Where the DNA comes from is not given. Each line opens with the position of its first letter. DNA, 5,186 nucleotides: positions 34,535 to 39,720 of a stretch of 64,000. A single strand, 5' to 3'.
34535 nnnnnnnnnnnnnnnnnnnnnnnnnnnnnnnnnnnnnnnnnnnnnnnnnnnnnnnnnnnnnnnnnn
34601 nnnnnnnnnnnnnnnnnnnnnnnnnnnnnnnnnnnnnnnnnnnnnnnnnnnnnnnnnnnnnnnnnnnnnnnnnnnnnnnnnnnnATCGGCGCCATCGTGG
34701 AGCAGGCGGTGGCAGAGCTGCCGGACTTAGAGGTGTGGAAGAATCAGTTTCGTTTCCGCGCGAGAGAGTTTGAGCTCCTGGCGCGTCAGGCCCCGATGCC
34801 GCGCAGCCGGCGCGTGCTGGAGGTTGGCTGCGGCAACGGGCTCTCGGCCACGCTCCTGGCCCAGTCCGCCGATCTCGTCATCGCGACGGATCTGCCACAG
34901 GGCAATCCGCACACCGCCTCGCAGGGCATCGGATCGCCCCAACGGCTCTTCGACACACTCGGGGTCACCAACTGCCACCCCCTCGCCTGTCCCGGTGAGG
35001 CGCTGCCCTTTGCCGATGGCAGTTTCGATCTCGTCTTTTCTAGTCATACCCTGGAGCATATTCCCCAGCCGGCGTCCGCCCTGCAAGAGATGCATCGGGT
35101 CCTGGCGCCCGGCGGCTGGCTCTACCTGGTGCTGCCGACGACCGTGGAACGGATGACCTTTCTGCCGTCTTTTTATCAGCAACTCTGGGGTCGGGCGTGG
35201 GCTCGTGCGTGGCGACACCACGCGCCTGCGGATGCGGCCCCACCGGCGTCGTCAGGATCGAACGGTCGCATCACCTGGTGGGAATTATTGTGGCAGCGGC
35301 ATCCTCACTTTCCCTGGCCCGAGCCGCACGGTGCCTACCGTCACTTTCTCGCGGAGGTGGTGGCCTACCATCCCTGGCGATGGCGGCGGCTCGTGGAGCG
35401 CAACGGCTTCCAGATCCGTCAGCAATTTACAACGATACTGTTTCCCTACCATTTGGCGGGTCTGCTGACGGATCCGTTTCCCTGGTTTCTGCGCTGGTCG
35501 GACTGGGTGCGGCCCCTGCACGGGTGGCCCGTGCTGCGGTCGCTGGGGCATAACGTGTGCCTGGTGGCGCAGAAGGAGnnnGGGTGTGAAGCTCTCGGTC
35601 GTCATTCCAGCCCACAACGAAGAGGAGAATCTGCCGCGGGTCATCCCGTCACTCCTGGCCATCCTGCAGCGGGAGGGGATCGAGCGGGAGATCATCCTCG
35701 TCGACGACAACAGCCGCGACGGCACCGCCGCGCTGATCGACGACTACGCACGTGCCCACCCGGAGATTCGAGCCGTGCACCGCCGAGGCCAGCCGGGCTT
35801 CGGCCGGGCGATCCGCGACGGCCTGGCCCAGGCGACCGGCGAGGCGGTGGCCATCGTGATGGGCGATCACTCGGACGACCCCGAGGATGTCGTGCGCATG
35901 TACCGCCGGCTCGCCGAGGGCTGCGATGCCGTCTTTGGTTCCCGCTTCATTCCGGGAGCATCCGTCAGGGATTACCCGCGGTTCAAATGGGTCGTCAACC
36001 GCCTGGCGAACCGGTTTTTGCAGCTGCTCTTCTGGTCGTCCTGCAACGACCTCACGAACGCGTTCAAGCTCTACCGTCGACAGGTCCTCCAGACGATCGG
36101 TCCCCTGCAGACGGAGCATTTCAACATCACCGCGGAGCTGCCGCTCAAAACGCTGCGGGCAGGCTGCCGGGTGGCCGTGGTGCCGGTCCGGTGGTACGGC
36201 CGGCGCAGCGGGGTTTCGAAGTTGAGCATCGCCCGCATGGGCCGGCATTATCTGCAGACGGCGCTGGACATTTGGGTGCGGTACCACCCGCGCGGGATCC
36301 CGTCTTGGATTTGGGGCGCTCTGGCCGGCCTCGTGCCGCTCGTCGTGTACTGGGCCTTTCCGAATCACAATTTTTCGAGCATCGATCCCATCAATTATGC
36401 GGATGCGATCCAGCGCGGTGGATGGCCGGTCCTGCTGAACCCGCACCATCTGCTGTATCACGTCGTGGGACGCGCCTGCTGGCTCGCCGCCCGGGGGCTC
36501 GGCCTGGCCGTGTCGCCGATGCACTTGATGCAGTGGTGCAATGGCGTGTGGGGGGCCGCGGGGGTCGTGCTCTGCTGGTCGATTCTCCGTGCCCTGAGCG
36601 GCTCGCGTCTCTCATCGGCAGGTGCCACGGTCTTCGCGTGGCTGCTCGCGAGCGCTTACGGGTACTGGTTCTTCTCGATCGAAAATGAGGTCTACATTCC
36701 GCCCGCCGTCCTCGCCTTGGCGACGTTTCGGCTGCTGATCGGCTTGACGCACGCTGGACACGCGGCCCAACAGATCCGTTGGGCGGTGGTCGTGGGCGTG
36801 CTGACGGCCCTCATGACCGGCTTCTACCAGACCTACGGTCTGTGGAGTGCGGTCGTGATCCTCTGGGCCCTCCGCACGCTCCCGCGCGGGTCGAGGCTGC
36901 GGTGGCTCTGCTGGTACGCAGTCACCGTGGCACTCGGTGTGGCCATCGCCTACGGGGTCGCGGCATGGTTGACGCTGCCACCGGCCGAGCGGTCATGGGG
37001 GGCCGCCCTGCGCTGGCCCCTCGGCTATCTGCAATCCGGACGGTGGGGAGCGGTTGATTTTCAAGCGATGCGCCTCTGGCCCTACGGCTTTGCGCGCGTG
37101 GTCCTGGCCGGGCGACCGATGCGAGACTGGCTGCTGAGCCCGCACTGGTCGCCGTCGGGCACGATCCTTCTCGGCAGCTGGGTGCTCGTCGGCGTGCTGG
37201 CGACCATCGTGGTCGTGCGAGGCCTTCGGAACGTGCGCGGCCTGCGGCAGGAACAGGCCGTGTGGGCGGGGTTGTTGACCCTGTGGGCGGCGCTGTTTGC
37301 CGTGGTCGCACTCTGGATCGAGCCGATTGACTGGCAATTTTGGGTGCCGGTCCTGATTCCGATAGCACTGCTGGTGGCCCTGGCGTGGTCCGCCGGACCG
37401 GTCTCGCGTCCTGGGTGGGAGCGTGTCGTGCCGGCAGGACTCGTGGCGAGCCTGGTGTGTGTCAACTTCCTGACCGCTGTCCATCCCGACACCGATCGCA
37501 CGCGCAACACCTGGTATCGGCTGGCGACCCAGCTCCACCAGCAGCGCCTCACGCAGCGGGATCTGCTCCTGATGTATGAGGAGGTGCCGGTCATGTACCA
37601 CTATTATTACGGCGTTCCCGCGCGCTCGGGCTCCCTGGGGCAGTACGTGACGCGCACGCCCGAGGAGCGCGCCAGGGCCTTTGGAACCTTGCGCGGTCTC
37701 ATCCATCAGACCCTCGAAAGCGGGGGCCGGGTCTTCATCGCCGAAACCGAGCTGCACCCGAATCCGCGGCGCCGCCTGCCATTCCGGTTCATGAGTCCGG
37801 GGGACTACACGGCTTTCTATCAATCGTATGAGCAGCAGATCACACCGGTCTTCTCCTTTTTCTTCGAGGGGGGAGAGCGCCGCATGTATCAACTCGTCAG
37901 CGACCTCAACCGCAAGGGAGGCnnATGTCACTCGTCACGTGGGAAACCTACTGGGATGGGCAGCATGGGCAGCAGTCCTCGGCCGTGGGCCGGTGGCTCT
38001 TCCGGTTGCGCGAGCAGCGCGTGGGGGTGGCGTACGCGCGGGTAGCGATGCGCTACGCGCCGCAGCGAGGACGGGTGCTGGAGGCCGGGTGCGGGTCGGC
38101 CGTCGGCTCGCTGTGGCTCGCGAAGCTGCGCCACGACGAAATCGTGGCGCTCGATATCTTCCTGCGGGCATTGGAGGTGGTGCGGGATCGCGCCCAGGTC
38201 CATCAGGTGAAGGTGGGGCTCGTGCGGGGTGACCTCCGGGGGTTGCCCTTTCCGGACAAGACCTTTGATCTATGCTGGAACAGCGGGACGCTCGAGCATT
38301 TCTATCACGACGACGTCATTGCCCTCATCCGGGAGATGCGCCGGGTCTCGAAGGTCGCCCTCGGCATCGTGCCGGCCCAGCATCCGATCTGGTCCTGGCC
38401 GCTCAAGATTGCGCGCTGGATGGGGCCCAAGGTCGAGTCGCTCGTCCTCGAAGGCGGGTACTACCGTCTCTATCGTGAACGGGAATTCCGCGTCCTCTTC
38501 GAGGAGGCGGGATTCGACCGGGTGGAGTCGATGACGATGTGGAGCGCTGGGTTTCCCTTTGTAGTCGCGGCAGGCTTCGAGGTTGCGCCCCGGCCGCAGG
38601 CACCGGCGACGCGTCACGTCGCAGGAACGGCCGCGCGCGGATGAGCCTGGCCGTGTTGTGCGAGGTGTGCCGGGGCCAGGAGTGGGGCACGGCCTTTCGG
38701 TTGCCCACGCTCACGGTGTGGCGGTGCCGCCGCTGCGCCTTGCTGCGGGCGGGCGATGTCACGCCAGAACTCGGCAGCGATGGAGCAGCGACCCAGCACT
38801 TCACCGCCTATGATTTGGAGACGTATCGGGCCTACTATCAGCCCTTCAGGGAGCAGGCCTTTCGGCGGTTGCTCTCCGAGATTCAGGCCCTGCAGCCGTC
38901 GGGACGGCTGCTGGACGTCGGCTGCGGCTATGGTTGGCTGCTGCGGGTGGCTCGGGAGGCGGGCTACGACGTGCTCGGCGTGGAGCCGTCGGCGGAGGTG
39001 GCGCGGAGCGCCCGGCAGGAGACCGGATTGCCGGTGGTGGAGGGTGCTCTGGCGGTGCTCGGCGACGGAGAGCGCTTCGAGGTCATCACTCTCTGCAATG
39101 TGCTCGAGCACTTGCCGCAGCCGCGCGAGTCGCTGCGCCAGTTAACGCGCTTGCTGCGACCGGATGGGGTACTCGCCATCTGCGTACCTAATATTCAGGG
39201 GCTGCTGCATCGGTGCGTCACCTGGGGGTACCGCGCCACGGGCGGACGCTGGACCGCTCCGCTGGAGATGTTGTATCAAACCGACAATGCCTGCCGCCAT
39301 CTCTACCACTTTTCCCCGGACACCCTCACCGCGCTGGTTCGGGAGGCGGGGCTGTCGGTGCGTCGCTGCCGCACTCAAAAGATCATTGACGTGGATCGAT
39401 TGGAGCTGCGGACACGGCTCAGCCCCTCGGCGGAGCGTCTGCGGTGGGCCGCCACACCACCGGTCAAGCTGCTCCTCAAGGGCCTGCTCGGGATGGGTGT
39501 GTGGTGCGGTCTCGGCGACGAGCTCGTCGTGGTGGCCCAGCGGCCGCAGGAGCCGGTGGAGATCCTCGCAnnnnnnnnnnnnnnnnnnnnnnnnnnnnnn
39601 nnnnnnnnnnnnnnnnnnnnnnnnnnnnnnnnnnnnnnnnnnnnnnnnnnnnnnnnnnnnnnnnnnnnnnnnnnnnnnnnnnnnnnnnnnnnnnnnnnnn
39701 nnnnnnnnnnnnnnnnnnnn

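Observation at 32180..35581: Single 1133-aa polypeptide fusing a Wzx-type flippase, a GT2 glycosyltransferase and a SAM methyltransferase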

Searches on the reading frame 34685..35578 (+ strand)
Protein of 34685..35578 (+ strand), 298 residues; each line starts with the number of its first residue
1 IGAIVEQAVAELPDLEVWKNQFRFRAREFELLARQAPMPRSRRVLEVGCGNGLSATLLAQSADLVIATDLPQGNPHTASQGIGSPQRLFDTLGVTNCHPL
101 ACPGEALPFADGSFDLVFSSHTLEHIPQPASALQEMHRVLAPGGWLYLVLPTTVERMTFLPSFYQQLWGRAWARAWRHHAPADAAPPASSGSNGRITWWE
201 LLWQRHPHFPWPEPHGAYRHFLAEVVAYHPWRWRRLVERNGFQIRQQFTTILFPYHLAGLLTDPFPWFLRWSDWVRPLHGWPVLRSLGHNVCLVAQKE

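Call 41: search_protein_families(library=pfam, proteins=[window:34685-35578:+], max_evalue=1)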
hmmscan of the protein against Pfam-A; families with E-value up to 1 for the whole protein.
window:34685-35578:+ (298 aa): 14 families
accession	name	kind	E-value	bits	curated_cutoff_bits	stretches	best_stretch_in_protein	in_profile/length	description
PF08241.18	Methyltransf_11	-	2.5e-21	76.5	21.2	1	45-148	1-95/95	Methyltransferase domain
PF13489.12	Methyltransf_23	-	1.1e-17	64.7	27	1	29-179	10-124/164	Methyltransferase domain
PF13649.12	Methyltransf_25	-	3.2e-16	60.2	27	1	44-144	1-97/97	Methyltransferase domain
PF13847.12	Methyltransf_31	-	1e-12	48.4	27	1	43-152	6-113/145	Methyltransferase domain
PF08242.18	Methyltransf_12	-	4.6e-12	46.9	30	1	45-146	1-98/98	Methyltransferase domain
PF01209.24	Ubie_methyltran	-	4.3e-09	36.5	20.1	1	40-164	47-166/233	ubiE/COQ5 methyltransferase family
PF08003.17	Methyltransf_9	-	0.00042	19.8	23.8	1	40-148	115-217/315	Protein of unknown function (DUF1698)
PF07021.18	MetW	-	0.00045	20.3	21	0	39-61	12-34/193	Methionine biosynthesis protein MetW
PF03141.22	Methyltransf_29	-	0.025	13.6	23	1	41-149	118-218/506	Putative S-adenosyl-L-methionine-dependent methyltransferase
PF20922.3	Anamorsin_N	-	0.039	14.1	27.1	1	109-153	47-92/163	Anamorsin, N-terminal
PF05175.20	MTS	-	0.043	13.9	23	1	31-62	22-53/170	Methyltransferase small domain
PF05148.21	Methyltransf_8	-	0.06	13.6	27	1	63-148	73-156/219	Hypothetical methyltransferase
PF13578.12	Methyltransf_24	-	0.22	12.9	26.3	1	45-146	1-100/105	Methyltransferase domain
PF01135.25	PCMT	-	0.33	11.1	20.3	1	27-60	64-93/210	Protein-L-isoaspartate(D-aspartate) O-methyltransferase (PCMT)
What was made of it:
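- On Class I SAM-dependent methyltransferase: 76.5 bits (call 41).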

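Call 42: search_protein_families(library=ncbifam, proteins=[window:34685-35578:+], max_evalue=1)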
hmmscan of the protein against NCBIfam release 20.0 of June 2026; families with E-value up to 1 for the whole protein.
window:34685-35578:+ (298 aa): 46 families (the best 25 are shown)
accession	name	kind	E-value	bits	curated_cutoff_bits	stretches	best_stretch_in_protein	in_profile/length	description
NF045667.1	MTase_DVU1556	equivalog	1.4e-15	57.4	155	1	34-148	16-119/213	DVU_1556 family methyltransferase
NF001241.0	PRK00216.1-2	equivalog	1.5e-11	44.4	327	1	40-149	51-148/231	demethylmenaquinone methyltransferase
TIGR02072.1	BioC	equivalog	3.2e-11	43.5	184.95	1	39-148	33-132/244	malonyl-ACP O-methyltransferase BioC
NF041537.1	ArsM_AhpD_UU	exception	1.2e-10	40.8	510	1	41-148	77-180/345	arsenite methyltransferase/AhpD domain selenoprotein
NF041536.1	ArsM_DUF2284_UU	exception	5.3e-10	38.2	575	1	40-149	76-181/459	arsenite methyltransferase/DUF2284 domain selenoprotein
TIGR01934.1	MenG_MenH_UbiE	subfamily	1.4e-09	37.6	158.35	1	34-164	33-156/223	ubiquinone/menaquinone biosynthesis methyltransferase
NF047649.1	MTase_UXPK_star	exception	3.5e-09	36.1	460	1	42-148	79-181/283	methyltransferase/UXPK-star double selenoprotein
NF001242.0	PRK00216.1-3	equivalog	1.2e-08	34.7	351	1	36-165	65-191/258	bifunctional demethylmenaquinone methyltransferase/2-methoxy-6-polyprenyl-1,4-benzoquinol methylase UbiE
TIGR01983.1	UbiG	equivalog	1.7e-08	34.1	102.95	1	38-148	47-151/228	bifunctional 2-polyprenyl-6-hydroxyphenol methylase/3-demethylubiquinol 3-O-methyltransferase UbiG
NF001240.0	PRK00216.1-1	equivalog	1.8e-08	33.8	378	1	86-150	106-169/251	bifunctional demethylmenaquinone methyltransferase/2-methoxy-6-polyprenyl-1,4-benzoquinol methylase UbiE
TIGR00452.1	TIGR00452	equivalog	4.8e-08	32.2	275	1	40-148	117-219/316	tRNA 5-methoxyuridine(34)/uridine 5-oxyacetic acid(34) synthase CmoB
NF045825.1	FAmtase_mtf2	equivalog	6.3e-08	32.1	400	1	23-147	42-157/248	fatty-acid O-methyltransferase Mtf2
NF040539.1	AST_met_ArsM_2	exception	1e-07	32.1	240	1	42-145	58-160/262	putative arsinothricin biosynthesis methyltransferase ArsM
NF043040.1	corrin_prot_MT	hypoth_equivalog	2.2e-07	30.5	180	1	40-149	41-148/216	corrinoid protein-associated methyltransferase CpaM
NF007610.0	PRK10258.1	equivalog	2.9e-07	30.1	342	1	30-146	32-136/251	malonyl-ACP O-methyltransferase BioC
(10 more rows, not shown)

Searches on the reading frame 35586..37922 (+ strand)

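Call 11: search_protein_families(library=pfam, proteins=[window:35586-37922:+], max_evalue=0.00001)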
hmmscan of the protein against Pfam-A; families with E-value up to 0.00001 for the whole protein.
window:35586-37922:+ (779 aa): 2 families
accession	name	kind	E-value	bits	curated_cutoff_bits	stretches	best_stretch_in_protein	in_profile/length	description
PF00535.33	Glycos_transf_2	-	2.9e-29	102.6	23.3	1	4-171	1-167/168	Glycosyl transferase family 2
PF13641.12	Glyco_tranf_2_3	-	1.2e-07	32.4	27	1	3-202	3-207/230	Glycosyltransferase like family 2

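Call 65: search_protein_families(library=ncbifam, proteins=[window:35586-37922:+], max_evalue=1e-10)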
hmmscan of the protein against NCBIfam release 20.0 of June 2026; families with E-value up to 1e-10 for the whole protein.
window:35586-37922:+ (779 aa): 7 families
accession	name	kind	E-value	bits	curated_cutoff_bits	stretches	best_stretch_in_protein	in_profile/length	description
TIGR04182.1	glyco_TIGR04182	equivalog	1.6e-20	73.7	325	1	3-219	2-207/293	S-layer glycoprotein N-glycosyltransferase AglJ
NF007986.1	PRK10714.1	equivalog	2.3e-17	63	529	1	2-217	7-214/316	undecaprenyl-phosphate 4-deoxy-4-formamido-L-arabinose transferase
NF047588.1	GlcsyltransPgfSStrep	equivalog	4.4e-15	55.7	500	1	1-175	1-171/308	glycosyltransferase PgfS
TIGR03937.1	PgaC_IcaA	equivalog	1.5e-12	47.2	422.3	1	2-109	46-150/407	poly-beta-1,6-N-acetyl-D-glucosamine synthase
NF007482.0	PRK10073.1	equivalog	3.7e-12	45.9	423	1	2-109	7-106/334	glycosyltransferase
NF038302.1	EPS_HpsE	equivalog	3.8e-12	45.8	300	1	1-107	1-109/307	hormogonium polysaccharide biosynthesis glycosyltransferase HpsE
NF041391.1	DPhHxTase_Halo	equivalog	3.9e-12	45.6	375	1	10-228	4-207/213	dolichyl-phosphate hexose transferase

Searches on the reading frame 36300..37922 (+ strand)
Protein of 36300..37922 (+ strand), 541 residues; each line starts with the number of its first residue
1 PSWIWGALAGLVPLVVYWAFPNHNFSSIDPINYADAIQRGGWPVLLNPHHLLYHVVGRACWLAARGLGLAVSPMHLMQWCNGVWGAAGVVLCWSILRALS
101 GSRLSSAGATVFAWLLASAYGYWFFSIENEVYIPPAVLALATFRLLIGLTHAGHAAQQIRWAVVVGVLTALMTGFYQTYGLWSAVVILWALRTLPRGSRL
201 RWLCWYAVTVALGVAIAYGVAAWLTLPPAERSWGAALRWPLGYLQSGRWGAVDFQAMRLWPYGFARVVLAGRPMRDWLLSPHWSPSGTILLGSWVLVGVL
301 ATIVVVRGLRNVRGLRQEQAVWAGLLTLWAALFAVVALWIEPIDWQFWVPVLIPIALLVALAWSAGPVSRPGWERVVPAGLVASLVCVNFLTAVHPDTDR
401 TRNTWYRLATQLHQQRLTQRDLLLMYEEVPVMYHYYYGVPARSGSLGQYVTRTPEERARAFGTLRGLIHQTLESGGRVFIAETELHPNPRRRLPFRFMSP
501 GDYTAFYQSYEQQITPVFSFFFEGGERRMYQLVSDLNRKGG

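Call 50: search_protein_families(library=pfam, proteins=[window:36300-37922:+], max_evalue=0.5)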
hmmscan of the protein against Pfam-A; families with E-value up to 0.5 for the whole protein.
window:36300-37922:+ (541 aa): 2 families
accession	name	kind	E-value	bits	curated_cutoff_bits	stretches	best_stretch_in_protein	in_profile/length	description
PF14264.12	Glucos_trans_II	-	0.0003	20.5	30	1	157-353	120-309/317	Glucosyl transferase GtrII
PF17367.7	NiFe_hyd_3_EhaA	-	0.087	13.5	25.5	1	125-176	40-89/97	NiFe-hydrogenase-type-3 Eha complex subunit A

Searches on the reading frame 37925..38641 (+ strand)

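Call 12: search_protein_families(library=pfam, proteins=[window:37925-38641:+], max_evalue=0.00001)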
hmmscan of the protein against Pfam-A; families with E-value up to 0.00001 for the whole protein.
window:37925-38641:+ (239 aa): 5 families
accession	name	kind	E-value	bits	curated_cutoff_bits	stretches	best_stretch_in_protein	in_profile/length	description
PF13649.12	Methyltransf_25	-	1e-17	65.1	27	1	51-143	1-94/97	Methyltransferase domain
PF08241.18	Methyltransf_11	-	7.4e-17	62.2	21.2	1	52-143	1-88/95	Methyltransferase domain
PF13489.12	Methyltransf_23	-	1.4e-11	44.8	27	1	40-200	12-162/164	Methyltransferase domain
PF13847.12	Methyltransf_31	-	1.1e-07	32.1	27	1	50-146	6-105/145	Methyltransferase domain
PF08242.18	Methyltransf_12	-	4.5e-07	30.9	30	1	52-141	1-91/98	Methyltransferase domain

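Call 65: search_protein_families(library=ncbifam, proteins=[window:37925-38641:+], max_evalue=1e-10)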
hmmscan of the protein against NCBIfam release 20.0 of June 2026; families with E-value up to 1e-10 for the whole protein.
window:37925-38641:+ (239 aa): 0 families

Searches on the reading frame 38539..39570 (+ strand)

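Call 12: search_protein_families(library=pfam, proteins=[window:38539-39570:+], max_evalue=0.00001)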
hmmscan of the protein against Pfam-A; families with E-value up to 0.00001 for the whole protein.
window:38539-39570:+ (344 aa): 6 families
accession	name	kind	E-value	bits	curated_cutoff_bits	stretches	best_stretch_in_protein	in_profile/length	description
PF13489.12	Methyltransf_23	-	7.4e-27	94.5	27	1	103-275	4-162/164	Methyltransferase domain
PF08241.18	Methyltransf_11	-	1.3e-15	58.2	21.2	1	125-214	1-95/95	Methyltransferase domain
PF08242.18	Methyltransf_12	-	1.1e-14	55.3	30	1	125-212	1-98/98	Methyltransferase domain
PF13649.12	Methyltransf_25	-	4e-12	47.1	27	1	125-210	2-97/97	Methyltransferase domain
PF13847.12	Methyltransf_31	-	3.7e-08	33.6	27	1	122-219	5-114/145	Methyltransferase domain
PF07021.18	MetW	-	6e-06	26.5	21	0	116-207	8-103/193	Methionine biosynthesis protein MetW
